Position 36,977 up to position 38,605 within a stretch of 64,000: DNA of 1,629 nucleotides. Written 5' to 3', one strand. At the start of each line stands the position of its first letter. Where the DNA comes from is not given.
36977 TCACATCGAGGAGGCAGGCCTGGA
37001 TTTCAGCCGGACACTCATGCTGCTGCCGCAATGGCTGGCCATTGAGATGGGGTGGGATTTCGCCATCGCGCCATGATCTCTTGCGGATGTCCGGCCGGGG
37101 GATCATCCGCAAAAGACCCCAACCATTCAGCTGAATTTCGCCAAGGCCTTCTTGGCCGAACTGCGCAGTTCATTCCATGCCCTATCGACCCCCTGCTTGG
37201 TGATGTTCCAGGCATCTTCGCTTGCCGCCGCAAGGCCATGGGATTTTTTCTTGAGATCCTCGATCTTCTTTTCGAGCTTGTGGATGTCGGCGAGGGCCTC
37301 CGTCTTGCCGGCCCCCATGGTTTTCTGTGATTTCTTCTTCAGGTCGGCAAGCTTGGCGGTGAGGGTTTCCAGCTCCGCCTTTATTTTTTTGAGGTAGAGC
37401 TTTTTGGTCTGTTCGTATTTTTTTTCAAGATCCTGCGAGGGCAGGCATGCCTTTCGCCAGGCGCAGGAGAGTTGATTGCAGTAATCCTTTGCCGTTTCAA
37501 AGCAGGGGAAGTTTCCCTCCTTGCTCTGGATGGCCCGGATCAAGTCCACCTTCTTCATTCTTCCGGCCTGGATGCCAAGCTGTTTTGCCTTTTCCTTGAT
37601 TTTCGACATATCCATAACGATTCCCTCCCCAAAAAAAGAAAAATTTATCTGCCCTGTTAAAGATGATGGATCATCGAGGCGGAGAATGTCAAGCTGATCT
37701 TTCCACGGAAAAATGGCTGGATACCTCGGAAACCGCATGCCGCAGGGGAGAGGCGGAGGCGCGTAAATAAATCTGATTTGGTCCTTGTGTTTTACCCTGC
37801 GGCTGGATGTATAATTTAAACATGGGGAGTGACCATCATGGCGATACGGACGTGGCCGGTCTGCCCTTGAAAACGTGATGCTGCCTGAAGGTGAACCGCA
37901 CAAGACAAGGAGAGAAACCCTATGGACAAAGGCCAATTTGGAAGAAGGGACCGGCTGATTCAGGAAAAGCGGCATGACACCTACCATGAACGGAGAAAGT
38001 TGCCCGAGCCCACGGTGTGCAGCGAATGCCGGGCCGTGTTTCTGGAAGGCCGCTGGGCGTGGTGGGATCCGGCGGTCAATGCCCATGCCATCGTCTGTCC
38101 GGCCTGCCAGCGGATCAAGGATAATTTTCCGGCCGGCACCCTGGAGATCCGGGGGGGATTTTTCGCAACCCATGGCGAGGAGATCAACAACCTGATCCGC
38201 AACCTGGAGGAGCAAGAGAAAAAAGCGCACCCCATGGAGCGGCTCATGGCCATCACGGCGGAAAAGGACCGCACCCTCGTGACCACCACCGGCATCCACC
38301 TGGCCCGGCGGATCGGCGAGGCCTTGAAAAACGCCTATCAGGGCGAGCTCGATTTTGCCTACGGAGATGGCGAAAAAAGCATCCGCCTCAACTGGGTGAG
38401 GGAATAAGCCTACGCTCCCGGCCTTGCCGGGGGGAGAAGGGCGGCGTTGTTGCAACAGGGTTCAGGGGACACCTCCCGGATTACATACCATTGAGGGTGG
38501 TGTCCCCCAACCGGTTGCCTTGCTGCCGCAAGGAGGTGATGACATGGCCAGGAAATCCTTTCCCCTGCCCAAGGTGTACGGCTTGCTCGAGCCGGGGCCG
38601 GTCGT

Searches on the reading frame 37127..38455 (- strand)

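Call 39: search_protein_families(library=ncbifam, proteins=[window:37127-38455:-], max_evalue=1e-10)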
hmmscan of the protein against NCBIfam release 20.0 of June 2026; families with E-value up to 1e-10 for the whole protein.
window:37127-38455:- (442 aa): 1 family
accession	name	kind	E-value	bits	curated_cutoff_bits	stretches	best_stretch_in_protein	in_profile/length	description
NF052504.1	sll1863_fam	domain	1.7e-15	57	35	1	350-441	1-92/93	sll1863 family stress response protein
